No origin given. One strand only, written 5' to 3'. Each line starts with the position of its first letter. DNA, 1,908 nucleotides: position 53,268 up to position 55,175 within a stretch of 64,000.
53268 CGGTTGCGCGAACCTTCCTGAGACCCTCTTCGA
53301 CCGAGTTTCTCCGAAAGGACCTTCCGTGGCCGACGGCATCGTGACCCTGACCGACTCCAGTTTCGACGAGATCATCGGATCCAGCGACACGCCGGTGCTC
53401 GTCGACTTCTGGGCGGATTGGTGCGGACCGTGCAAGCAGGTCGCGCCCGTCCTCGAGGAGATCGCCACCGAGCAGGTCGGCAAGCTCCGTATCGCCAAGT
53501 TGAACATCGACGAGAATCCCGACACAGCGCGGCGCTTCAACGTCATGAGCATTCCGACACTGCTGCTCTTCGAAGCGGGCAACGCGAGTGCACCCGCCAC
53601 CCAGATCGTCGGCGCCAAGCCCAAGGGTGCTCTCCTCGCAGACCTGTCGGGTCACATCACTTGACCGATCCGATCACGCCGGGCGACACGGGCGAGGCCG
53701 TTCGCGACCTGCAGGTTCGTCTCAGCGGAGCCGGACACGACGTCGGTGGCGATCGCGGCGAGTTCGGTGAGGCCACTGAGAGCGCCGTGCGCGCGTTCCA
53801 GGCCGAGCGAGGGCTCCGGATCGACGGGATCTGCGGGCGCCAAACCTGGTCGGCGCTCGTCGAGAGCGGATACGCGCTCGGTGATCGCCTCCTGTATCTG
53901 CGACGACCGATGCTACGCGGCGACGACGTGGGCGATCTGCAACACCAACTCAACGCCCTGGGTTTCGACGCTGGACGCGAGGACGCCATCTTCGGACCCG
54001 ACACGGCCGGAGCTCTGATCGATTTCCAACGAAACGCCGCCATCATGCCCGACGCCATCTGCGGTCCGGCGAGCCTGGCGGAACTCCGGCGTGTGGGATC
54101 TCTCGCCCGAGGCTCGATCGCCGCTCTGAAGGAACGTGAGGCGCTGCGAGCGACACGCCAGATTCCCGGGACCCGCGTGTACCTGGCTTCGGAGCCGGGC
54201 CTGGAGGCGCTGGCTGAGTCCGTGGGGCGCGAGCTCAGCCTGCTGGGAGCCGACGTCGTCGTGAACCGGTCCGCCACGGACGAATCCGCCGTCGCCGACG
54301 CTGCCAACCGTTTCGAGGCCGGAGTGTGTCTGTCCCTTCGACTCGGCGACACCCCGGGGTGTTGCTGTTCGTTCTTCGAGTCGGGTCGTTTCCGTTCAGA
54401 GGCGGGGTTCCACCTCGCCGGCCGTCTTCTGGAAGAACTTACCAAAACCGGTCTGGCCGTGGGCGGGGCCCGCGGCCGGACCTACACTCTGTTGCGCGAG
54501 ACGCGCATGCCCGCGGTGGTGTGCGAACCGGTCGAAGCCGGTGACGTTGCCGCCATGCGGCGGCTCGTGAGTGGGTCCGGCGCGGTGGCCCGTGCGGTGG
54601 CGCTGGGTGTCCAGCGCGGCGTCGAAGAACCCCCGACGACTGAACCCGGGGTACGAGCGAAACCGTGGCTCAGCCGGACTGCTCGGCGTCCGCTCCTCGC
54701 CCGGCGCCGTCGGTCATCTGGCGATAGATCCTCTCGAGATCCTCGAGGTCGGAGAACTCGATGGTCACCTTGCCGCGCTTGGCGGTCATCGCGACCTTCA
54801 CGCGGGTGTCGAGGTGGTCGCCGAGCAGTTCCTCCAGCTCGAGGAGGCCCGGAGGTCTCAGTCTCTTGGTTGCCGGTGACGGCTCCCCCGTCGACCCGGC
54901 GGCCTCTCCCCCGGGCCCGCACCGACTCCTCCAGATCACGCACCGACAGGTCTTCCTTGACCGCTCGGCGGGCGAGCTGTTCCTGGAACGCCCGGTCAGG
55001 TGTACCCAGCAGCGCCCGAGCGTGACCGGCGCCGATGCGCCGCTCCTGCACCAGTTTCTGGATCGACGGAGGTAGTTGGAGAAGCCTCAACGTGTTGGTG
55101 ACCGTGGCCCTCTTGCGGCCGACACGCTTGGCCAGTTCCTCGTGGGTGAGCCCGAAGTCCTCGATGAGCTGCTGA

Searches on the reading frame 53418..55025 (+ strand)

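Call 60: search_protein_families(library=pfam, proteins=[window:53418-55025:+], max_evalue=0.000001)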
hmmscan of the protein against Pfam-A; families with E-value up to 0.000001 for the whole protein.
window:53418-55025:+ (535 aa): 1 family
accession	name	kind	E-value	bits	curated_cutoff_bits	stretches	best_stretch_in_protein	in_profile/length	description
PF01471.23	PG_binding_1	-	3.1e-30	104.6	23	2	91-147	1-57/57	Putative peptidoglycan binding domain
